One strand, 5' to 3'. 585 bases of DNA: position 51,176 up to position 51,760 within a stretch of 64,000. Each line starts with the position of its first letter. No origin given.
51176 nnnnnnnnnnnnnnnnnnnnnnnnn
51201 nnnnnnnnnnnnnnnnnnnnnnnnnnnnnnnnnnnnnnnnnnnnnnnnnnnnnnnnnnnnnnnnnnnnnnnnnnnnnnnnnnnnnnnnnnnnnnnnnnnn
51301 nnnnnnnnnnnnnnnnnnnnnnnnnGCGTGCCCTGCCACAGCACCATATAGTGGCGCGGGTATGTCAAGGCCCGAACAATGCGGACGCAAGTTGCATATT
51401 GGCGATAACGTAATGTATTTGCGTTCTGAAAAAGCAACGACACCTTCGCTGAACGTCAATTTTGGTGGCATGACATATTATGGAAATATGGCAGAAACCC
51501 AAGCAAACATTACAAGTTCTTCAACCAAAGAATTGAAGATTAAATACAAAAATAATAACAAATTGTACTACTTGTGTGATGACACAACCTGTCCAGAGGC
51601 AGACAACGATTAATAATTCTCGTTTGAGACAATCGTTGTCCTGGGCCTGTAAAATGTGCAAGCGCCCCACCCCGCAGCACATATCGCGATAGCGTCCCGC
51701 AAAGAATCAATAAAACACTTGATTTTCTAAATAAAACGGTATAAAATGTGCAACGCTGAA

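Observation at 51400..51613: Roughly 65-aa C-terminal domain shared by the giant protein and a small secreted protein: candidate sorting or anchoring module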

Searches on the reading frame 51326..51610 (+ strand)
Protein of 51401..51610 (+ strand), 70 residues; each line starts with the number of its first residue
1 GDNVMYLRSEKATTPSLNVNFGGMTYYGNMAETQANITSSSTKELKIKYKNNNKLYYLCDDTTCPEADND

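Call 7: search_protein_families(library=pfam, proteins=[window:51401-51610:+], max_evalue=1)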
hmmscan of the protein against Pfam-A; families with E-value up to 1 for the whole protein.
window:51401-51610:+ (70 aa): 0 families

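Call 8: search_protein_families(library=ncbifam, proteins=[window:51401-51610:+], max_evalue=1)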
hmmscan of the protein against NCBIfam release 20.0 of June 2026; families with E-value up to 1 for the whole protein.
window:51401-51610:+ (70 aa): 0 families

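Call 11: find_homologous_proteins(query=A1, max_evalue=0.01)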
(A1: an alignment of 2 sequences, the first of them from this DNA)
Query A1 (2 sequences) (80 aa, profile of the alignment): 1 proteins with E <= 0.01 among 2 candidates.
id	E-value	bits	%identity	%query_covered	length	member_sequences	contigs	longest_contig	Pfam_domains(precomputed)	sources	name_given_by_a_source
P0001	9.9e-22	95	51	91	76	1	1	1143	-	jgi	jgi:hypothetical protein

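Call 13: find_encoding_contigs(protein=P0001, flank=10000)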
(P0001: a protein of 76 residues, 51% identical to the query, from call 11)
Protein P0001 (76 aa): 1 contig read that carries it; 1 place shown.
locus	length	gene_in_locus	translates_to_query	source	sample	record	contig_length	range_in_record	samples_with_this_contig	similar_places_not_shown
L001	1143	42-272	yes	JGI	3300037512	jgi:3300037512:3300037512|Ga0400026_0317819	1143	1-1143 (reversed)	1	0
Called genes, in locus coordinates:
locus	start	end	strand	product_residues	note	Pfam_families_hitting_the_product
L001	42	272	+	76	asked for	-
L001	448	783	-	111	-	-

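Call 21: search_protein_representatives(alignment_id=A2)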
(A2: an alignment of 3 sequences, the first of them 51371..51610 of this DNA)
Query: 3 sequences, 74 profile positions. Proteins with E-value up to 0.001 (for the whole library): 628; up to 1e-10: 340; up to 1e-30: 1. The best 150 are listed.
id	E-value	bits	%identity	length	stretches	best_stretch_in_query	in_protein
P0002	8.5e-37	141.4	-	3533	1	1-74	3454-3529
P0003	1.3e-30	121.6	-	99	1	2-73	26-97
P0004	2.2e-29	117.7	-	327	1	2-71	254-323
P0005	1.6e-28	114.9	-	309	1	2-72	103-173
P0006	2.0e-27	111.4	-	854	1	2-72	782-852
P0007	2.2e-27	111.3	-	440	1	2-73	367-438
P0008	3.9e-27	110.5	-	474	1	2-72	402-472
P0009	5.3e-27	110.0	-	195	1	3-72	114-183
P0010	8.0e-27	109.5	-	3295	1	2-71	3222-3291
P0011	8.1e-27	109.5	-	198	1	2-71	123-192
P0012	9.7e-27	109.2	-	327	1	2-71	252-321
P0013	2.0e-26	108.2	-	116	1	6-73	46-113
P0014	2.4e-26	107.9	-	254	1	2-73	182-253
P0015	7.8e-26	106.3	-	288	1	2-71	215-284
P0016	3.8e-25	104.1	-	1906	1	2-73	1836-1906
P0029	2.1e-23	98.5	-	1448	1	2-71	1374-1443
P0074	4.6e-20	87.8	-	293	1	6-71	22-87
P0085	2.2e-19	85.6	-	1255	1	2-72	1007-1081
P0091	3.9e-19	84.8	-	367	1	2-71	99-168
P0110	4.4e-18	81.5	-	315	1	6-70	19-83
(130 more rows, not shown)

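Call 27: find_homologous_proteins(query=A3, max_evalue=0.00001)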
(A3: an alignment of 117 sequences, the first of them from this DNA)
Query A3 (117 sequences) (83 aa, profile of the alignment): 34 proteins with E <= 0.00001 among 158 candidates.
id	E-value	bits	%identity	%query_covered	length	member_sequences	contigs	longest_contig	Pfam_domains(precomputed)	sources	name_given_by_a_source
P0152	2.4e-32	129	49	83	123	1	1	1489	-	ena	-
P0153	5.9e-32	127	46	75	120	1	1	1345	-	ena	-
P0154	1.1e-31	127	48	95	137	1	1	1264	-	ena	-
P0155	2.7e-29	119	39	92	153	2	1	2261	-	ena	-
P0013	1.8e-28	116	49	88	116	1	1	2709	-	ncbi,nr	ncbi:MAG: hypothetical protein IK122_02400, partial [Alphaproteobacteria bacterium]|nr:hypothetical 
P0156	6.4e-28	114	47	80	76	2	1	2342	-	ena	-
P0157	9.6e-28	114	49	66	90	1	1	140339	-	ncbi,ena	-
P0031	2.1e-27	113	46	83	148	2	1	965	-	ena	-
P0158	2.6e-27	112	47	80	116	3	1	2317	-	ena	-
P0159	3.8e-27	112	40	84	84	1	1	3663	-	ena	-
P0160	4.1e-27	112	38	90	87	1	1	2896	-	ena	-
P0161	6.9e-27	111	40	84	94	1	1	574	-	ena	-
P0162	1.0e-26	111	43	81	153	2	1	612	-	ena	-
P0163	2.2e-26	110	42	86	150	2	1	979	-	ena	-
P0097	2.4e-26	109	41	83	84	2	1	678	-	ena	-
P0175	8.3e-20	88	41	83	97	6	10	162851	-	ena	-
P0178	8.8e-16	76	36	84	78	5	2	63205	-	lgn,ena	-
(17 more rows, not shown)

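Call 29: find_related_loci(query=A2, collection=genome_contigs, flank=3000)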
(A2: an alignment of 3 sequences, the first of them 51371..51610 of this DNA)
Query A2 (80 aa) in genome_contigs; peptide patterns used: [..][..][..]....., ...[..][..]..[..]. (x = any residue, [..] = any of these).
87 stretches matched a pattern; 37 encode a relative of the query (tblastn E <= 1e-3); 37 distinct loci.
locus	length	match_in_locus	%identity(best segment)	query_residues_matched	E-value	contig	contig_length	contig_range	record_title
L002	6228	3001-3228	47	2-76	3e-18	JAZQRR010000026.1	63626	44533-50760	MAG: Candidatus Enterousia sp. isolate T1900045224_TC20190220.MAGScoT_cleanbin_000015 SGB_5385_k141_403959, whole genome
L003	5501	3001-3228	47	2-76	3e-18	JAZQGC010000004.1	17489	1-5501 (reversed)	MAG: Candidatus Enterousia sp. isolate T1900044631_TS20190097.MAGScoT_cleanbin_000038 SGB_1040_k141_513156, whole genome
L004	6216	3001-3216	46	2-72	9e-17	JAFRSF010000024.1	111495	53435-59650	MAG: Alphaproteobacteria bacterium isolate RGIG2753 Goat_Omasum-5__c507405, whole genome shotgun sequence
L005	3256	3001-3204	47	3-72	3e-16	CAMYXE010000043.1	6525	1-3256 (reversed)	MAG TPA_asm: uncultured proteobacterium isolate SRR10912533_bin.58_metaWRAP_v1.3_MAG genome assembly, contig: ERZ1421001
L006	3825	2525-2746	43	3-75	7e-15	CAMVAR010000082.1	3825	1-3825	MAG TPA_asm: uncultured proteobacterium isolate SRR8387716_bin.101_metaWRAP_v1.3_MAG genome assembly, contig: ERZ1420954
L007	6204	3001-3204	41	3-72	1e-14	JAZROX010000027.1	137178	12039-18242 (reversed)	MAG: Candidatus Enterousia sp. isolate T1900045382_YK20190072.MAGScoT_cleanbin_000029 SGB_6903_k141_1999282, whole genom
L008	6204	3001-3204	41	3-72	2e-14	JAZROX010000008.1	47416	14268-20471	MAG: Candidatus Enterousia sp. isolate T1900045382_YK20190072.MAGScoT_cleanbin_000029 SGB_6903_k141_2856150, whole genom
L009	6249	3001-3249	38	3-80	4e-14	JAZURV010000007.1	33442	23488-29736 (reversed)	MAG: Candidatus Enterousia sp. isolate T1900044850_TS20190316.MAGScoT_cleanbin_000038 SGB_3006_k141_1882497, whole genom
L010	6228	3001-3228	45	3-76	6e-14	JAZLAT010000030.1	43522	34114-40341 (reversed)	MAG: Candidatus Enterousia sp. isolate T1900045073_TC20190067.MAGScoT_cleanbin_000009 SGB_4624_k141_2224526, whole genom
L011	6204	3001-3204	40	3-72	6e-14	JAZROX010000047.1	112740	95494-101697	MAG: Candidatus Enterousia sp. isolate T1900045382_YK20190072.MAGScoT_cleanbin_000029 SGB_6903_k141_41232, whole genome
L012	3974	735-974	43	2-75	1e-12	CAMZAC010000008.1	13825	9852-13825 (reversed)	MAG TPA_asm: uncultured Alphaproteobacteria bacterium isolate SRR10912537_bin.15_metaWRAP_v1.3_MAG genome assembly, cont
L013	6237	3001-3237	36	3-80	7e-12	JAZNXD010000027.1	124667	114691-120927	MAG: Candidatus Enterousia sp. isolate T1900044780_TS20190246.MAGScoT_cleanbin_000045 SGB_2551_k141_2582239, whole genom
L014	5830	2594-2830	35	3-80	1e-11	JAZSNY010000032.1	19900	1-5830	MAG: Candidatus Enterousia sp. isolate T1900044549_TS20190015.MAGScoT_cleanbin_000102 SGB_200_k141_589781, whole genome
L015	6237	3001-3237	37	2-75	1e-11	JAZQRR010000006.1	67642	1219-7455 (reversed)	MAG: Candidatus Enterousia sp. isolate T1900045224_TC20190220.MAGScoT_cleanbin_000015 SGB_5385_k141_764280, whole genome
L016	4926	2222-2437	38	3-73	3e-11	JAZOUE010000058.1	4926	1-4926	MAG: Candidatus Enterousia sp. isolate T1900045534_YK20190228.MAGScoT_cleanbin_000043 SGB_7755_k141_730863, whole genome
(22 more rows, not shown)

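Call 34: search_protein_families(library=pfam, proteins=[P0074, P0110, P0091, P0085, P0007, P0008, P0015, P0029], max_evalue=0.01)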
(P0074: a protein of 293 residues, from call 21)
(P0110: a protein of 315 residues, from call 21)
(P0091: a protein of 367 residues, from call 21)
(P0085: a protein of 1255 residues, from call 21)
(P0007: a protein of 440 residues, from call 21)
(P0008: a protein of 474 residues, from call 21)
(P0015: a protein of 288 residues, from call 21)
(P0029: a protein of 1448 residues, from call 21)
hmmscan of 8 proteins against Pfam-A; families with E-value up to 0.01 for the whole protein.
P0074 (293 aa): 0 families

P0110 (315 aa): 0 families

P0091 (367 aa): 0 families

P0085 (1255 aa): 1 family
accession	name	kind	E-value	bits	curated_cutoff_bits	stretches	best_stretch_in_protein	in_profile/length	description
PF07699.19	Ephrin_rec_like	-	3.9e-06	27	23.1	1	810-853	3-45/48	Tyrosine-protein kinase ephrin type A/B receptor-like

P0007 (440 aa): 0 families

P0008 (474 aa): 3 families
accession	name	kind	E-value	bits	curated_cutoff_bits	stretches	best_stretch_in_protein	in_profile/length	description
PF07699.19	Ephrin_rec_like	-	2.3e-06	27.7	23.1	1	368-394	10-37/48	Tyrosine-protein kinase ephrin type A/B receptor-like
PF23091.2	TNFR_ELAPOR1_6th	-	0.0011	19.3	33.2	1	367-391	12-35/41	ELAPOR1-like, TNF receptor-like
PF07562.20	NCD3G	-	0.0048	17.2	38.9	1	369-394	29-54/54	Nine Cysteines Domain of family 3 GPCR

P0015 (288 aa): 2 families
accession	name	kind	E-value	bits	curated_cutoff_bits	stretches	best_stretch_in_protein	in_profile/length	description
PF24634.1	DUF7631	-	2.7e-07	31.4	27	1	102-120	4-19/50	Domain of unknown function (DUF7631)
PF23575.1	JAG1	-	0.0046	17.5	27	0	176-198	2-25/110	Protein jagged-1-like, predicted ferredoxin-like domain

P0029 (1448 aa): 2 families
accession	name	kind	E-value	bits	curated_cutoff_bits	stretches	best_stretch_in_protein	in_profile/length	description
PF09479.16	Flg_new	-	3.8e-12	46.6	27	1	547-616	1-65/65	Listeria-Bacteroides repeat domain (List_Bact_rpt)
PF07699.19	Ephrin_rec_like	-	0.0039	17.4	23.1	1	946-999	1-48/48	Tyrosine-protein kinase ephrin type A/B receptor-like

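Call 36: predict_structure(alignment_id=A4)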
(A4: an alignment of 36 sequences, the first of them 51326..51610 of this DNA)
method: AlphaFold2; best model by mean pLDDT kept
length: 95 residues; sequences in the alignment: 36
mean_pLDDT: 83.0   pTM: 0.73
mean pLDDT of the five models: 83.0, 82.5, 81.9, 80.5, 80.2
residues with pLDDT >= 90: 39; 70-90: 37; 50-70: 16; < 50: 3
segments of 3 or more residues with pLDDT < 50: 93-95
pLDDT, mean of each block of 10 residues (from residue 1): 63 69 89 90 91 93 91 89 89 49
secondary structure, 60 per line:
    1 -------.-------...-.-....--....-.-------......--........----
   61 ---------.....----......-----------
elements in order: E22-25 E28-31 E41-46 E49-56 E70-74 E79-84
